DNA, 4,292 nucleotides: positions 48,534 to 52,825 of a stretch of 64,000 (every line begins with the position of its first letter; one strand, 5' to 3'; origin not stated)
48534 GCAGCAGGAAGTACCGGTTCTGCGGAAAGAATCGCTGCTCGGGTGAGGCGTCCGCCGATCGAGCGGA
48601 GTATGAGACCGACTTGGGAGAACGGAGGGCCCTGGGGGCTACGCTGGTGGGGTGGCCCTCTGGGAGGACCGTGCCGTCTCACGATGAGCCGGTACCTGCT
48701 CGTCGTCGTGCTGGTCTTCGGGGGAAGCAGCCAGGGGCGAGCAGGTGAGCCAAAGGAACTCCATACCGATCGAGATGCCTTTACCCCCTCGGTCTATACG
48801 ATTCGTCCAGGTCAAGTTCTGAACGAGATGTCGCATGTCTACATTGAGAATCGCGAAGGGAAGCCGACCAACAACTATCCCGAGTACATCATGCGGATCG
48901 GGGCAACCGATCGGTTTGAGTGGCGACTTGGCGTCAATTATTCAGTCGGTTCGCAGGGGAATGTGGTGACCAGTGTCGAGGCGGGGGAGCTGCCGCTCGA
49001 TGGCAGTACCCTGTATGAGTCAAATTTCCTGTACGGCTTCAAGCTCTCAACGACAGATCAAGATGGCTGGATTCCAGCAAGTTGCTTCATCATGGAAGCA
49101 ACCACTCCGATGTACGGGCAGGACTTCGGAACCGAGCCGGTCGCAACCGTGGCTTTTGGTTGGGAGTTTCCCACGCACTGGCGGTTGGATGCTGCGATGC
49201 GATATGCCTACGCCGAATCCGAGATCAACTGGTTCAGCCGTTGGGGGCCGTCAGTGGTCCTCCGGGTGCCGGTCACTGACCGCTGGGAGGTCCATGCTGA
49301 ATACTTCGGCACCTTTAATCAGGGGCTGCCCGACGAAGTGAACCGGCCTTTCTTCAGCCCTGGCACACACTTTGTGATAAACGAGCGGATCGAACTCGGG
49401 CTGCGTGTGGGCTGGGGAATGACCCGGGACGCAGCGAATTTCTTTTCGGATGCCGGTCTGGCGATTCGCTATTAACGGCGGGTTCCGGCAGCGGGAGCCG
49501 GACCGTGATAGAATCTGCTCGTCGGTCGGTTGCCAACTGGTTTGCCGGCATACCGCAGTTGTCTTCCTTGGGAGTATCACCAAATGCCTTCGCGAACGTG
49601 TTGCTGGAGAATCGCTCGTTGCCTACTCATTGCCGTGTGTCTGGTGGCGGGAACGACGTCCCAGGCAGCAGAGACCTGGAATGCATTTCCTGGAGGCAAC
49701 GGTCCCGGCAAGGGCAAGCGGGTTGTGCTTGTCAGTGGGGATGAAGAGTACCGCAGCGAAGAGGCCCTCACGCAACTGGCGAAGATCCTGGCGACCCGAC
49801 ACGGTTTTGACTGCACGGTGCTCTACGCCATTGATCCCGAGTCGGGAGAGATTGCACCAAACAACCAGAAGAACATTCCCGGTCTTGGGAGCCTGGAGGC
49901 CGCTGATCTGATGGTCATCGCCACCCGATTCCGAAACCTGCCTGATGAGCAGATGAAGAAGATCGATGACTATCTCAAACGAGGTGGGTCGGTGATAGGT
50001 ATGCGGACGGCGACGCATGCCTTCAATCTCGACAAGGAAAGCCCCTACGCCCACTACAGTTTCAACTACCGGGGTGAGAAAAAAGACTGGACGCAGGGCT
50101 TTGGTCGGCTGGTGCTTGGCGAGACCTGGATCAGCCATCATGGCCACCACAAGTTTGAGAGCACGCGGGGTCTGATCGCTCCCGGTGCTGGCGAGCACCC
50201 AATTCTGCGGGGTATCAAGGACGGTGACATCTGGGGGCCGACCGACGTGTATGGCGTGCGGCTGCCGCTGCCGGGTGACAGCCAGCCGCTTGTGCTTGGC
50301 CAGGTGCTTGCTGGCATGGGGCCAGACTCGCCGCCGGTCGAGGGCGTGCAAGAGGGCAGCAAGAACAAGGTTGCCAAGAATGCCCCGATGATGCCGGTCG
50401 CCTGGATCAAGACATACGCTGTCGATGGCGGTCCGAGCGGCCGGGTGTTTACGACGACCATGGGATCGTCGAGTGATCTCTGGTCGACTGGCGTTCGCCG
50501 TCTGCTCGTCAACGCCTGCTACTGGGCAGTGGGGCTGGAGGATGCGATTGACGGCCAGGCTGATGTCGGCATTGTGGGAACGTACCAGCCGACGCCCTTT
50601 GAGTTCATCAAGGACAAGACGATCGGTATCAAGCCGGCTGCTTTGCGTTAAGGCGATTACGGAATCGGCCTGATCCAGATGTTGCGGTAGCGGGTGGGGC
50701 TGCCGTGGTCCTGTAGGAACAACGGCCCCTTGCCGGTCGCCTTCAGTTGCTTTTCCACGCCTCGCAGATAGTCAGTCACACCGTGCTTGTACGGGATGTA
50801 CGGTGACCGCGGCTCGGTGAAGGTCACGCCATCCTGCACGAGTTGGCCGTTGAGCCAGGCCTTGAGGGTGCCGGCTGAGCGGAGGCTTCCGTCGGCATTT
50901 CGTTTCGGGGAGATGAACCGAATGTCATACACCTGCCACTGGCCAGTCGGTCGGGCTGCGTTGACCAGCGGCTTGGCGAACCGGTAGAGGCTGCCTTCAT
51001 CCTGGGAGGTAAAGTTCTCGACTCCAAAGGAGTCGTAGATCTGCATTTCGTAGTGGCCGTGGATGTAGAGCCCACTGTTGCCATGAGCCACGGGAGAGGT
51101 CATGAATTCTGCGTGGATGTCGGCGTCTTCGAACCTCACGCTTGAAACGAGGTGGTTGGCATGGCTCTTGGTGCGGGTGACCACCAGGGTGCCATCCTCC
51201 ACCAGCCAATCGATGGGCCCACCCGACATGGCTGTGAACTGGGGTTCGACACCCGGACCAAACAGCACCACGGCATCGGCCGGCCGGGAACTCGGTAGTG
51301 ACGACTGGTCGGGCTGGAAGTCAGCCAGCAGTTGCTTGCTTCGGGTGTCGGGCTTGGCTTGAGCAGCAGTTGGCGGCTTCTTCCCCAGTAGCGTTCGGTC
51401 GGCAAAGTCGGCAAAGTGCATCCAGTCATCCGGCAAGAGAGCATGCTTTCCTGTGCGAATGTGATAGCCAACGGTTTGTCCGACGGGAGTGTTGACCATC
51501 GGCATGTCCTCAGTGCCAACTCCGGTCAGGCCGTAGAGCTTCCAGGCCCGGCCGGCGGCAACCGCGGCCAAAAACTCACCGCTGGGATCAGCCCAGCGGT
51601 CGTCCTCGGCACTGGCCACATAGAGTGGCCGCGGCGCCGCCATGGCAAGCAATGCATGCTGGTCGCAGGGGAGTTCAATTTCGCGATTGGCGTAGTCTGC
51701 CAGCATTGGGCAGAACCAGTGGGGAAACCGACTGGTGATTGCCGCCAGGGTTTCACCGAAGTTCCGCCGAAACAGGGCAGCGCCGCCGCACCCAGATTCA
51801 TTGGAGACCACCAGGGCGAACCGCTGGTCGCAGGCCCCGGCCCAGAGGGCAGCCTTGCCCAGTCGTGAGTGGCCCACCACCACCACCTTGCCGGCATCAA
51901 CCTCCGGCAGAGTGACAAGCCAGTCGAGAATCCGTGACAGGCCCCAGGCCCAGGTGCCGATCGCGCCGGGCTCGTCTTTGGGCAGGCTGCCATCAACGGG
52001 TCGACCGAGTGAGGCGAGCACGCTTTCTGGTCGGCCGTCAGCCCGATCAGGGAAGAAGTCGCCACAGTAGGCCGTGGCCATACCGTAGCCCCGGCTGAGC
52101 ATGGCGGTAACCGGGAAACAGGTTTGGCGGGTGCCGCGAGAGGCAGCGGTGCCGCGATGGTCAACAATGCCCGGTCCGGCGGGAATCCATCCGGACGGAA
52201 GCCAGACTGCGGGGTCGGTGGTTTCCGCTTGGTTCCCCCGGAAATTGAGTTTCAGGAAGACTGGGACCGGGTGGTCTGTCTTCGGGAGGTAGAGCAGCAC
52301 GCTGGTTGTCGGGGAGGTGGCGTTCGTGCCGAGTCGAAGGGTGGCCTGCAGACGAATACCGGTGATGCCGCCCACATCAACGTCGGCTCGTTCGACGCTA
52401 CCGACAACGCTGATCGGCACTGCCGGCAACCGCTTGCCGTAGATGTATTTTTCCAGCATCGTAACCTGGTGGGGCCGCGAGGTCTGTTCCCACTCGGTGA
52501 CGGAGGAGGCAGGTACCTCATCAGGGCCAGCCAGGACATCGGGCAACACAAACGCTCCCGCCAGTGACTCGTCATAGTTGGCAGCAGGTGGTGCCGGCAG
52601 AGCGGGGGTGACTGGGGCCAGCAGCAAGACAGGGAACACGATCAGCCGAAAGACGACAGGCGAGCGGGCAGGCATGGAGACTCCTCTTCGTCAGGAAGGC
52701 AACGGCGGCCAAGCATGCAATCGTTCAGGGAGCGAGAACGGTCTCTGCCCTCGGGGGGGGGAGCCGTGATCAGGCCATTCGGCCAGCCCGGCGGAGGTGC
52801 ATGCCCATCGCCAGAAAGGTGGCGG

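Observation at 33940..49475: Compact hybrid PKS-NRPS locus with its own PPTase, ABC exporter parts, an unknown secreted protein and a beta-barrel OMP: candidate lipo-amino-acid or lipopeptide production and export system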

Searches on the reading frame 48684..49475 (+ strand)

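Call 33: search_protein_families(library=pfam, proteins=[window:48684-49475:+], max_evalue=0.01)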
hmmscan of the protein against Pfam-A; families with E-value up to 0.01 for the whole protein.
window:48684-49475:+ (263 aa): 1 family
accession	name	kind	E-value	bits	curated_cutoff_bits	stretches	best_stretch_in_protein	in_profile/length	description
PF13557.12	Phenol_MetA_deg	-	1.9e-05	25.3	22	1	113-263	71-242/242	Putative MetA-pathway of phenol degradation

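Call 41: search_protein_families(library=ncbifam, proteins=[window:48684-49475:+], max_evalue=0.001)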
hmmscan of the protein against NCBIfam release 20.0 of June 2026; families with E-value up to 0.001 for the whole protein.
window:48684-49475:+ (263 aa): 0 families

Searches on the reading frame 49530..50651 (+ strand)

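Call 4: search_protein_families(library=pfam, proteins=[window:49530-50651:+], max_evalue=0.01)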
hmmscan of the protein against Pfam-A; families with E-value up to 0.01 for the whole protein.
window:49530-50651:+ (373 aa): 2 families
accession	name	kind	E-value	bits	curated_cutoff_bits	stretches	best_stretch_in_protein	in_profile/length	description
PF06283.17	ThuA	-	1.1e-09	39.3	33.4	1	65-333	2-209/209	Trehalose utilisation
PF09822.16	ABC_transp_aux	-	0.00013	21.7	34.7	1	63-157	2-78/288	ABC-type uncharacterized transport system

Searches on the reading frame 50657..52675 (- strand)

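Call 4: search_protein_families(library=pfam, proteins=[window:50657-52675:-], max_evalue=0.01)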
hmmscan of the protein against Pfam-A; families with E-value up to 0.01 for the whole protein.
window:50657-52675:- (672 aa): 3 families
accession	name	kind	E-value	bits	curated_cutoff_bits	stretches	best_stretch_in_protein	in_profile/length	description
PF22244.2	GCE_fung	-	1.7e-30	107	27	1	235-382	76-231/231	Glucuronyl esterase, fungi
PF06439.18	3keto-disac_hyd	-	2.9e-29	102.9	26.8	1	487-669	23-187/187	3-keto-disaccharide hydrolase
PF18362.6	THB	-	0.0095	16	25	0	627-645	17-34/34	Tri-helix bundle domain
